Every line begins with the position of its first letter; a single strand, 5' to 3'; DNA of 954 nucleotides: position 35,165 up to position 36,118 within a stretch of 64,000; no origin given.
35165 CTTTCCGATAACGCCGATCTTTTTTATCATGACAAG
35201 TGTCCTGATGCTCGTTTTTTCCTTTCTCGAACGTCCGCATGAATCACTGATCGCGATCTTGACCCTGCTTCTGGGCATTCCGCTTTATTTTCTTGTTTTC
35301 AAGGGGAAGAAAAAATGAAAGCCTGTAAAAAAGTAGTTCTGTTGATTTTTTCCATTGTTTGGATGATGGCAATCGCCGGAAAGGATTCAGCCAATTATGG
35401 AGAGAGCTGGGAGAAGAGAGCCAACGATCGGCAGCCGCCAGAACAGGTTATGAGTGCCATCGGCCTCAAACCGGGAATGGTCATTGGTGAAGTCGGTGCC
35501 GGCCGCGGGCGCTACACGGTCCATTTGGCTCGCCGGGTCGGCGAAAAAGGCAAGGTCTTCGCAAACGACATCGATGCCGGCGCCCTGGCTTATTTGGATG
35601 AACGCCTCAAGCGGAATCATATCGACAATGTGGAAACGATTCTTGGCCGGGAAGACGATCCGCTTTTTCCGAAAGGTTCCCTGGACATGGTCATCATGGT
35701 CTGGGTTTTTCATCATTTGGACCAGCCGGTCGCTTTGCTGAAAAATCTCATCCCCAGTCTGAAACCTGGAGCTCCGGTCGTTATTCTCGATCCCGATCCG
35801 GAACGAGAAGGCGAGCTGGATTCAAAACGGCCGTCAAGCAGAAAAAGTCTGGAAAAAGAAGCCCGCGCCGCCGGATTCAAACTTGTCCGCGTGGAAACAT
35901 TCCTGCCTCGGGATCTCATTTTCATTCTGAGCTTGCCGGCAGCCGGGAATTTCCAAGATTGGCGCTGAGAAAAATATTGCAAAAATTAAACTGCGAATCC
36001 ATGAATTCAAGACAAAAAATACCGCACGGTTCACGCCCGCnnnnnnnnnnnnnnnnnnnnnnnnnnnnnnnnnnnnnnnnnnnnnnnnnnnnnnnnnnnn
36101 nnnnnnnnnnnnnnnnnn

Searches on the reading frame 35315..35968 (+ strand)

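Call 79: search_protein_families(library=pfam, proteins=[window:35315-35968:+], max_evalue=0.00001)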
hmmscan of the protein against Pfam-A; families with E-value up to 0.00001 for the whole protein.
window:35315-35968:+ (217 aa): 6 families
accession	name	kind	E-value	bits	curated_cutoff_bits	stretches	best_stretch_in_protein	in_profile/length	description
PF13649.12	Methyltransf_25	-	1.1e-14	55.3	27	1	59-152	3-96/97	Methyltransferase domain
PF08241.18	Methyltransf_11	-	1.7e-13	51.5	21.2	1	59-156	2-94/95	Methyltransferase domain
PF08242.18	Methyltransf_12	-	5.9e-13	49.8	30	1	59-153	2-96/98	Methyltransferase domain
PF13847.12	Methyltransf_31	-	9.3e-13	48.5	27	1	52-169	2-119/145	Methyltransferase domain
PF01209.24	Ubie_methyltran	-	3.5e-09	36.8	20.1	1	44-159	38-153/233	ubiE/COQ5 methyltransferase family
PF13489.12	Methyltransf_23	-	5e-09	36.5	27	1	51-191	20-162/164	Methyltransferase domain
